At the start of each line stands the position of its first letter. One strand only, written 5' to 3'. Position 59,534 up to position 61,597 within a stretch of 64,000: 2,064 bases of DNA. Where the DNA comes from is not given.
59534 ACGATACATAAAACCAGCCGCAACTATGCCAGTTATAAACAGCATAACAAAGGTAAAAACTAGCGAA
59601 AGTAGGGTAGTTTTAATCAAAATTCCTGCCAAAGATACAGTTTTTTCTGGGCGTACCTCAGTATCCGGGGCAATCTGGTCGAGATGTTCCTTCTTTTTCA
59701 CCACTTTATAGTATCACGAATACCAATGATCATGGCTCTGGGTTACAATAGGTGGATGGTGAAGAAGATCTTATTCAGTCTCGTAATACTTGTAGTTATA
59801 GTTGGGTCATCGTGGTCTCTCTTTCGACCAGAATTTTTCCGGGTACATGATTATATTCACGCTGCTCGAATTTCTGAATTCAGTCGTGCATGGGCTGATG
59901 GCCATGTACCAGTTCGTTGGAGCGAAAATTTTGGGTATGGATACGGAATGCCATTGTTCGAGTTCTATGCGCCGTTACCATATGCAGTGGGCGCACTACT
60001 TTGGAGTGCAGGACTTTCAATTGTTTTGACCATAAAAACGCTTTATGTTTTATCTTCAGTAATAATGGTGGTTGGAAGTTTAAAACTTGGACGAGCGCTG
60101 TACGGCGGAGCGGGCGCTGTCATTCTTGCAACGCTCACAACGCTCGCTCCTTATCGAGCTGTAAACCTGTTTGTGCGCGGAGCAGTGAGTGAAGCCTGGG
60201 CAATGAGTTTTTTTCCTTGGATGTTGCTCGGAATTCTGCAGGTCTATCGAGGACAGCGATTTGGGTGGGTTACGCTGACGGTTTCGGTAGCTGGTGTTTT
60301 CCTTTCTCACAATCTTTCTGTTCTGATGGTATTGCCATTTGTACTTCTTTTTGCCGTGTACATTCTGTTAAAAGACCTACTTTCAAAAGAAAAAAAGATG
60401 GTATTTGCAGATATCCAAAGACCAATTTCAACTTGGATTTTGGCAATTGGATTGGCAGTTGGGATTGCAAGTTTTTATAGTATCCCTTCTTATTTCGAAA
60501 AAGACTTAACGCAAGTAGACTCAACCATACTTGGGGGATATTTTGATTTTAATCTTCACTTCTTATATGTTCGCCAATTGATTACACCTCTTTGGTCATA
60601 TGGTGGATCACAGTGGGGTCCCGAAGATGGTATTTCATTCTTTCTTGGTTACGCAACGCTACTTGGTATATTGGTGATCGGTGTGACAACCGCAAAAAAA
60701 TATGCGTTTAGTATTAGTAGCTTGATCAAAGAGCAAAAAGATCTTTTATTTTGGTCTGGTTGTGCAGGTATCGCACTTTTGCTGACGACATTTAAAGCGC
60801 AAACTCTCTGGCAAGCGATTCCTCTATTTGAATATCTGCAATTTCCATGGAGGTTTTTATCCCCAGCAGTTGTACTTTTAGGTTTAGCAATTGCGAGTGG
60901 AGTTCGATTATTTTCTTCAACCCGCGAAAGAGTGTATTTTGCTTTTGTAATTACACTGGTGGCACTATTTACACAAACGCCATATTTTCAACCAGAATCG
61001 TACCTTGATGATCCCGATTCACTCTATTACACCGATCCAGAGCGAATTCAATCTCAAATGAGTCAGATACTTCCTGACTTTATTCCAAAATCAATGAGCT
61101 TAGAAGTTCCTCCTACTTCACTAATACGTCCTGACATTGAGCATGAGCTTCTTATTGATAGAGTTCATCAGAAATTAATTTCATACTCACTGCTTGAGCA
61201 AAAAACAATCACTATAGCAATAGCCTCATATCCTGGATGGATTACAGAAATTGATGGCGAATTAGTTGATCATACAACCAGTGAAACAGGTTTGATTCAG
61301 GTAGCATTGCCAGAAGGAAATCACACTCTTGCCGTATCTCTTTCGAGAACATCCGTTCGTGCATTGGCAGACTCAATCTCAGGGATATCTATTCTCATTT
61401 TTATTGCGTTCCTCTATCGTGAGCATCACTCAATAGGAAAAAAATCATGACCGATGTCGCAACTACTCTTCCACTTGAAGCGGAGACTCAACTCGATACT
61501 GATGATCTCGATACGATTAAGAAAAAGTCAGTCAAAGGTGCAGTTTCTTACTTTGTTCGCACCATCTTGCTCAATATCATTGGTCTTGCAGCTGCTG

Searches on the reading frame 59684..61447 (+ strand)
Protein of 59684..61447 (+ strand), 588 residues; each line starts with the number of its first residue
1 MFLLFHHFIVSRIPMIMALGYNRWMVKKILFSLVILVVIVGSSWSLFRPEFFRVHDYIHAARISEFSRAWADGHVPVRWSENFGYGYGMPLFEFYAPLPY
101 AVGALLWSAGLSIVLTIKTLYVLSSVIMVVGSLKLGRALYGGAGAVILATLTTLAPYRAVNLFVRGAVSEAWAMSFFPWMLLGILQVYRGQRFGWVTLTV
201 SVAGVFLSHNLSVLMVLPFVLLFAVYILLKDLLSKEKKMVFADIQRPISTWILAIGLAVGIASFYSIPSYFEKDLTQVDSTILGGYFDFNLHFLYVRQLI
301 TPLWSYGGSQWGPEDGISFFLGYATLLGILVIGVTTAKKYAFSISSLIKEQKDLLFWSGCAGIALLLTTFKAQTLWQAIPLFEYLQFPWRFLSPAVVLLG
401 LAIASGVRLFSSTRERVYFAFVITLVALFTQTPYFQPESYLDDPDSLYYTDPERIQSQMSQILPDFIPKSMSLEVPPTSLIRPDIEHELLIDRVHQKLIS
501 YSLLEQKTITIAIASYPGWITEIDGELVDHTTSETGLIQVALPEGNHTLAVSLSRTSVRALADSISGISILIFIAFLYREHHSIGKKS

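Call 34: search_protein_families(library=pfam, proteins=[window:59684-61447:+], max_evalue=0.00001)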
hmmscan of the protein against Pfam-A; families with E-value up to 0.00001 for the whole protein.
window:59684-61447:+ (588 aa): 1 family
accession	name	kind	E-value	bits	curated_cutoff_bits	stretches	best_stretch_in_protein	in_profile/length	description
PF10131.15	PTPS_related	-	8.8e-10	38.1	26.4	1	92-439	1-311/621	6-pyruvoyl-tetrahydropterin synthase related domain; membrane protein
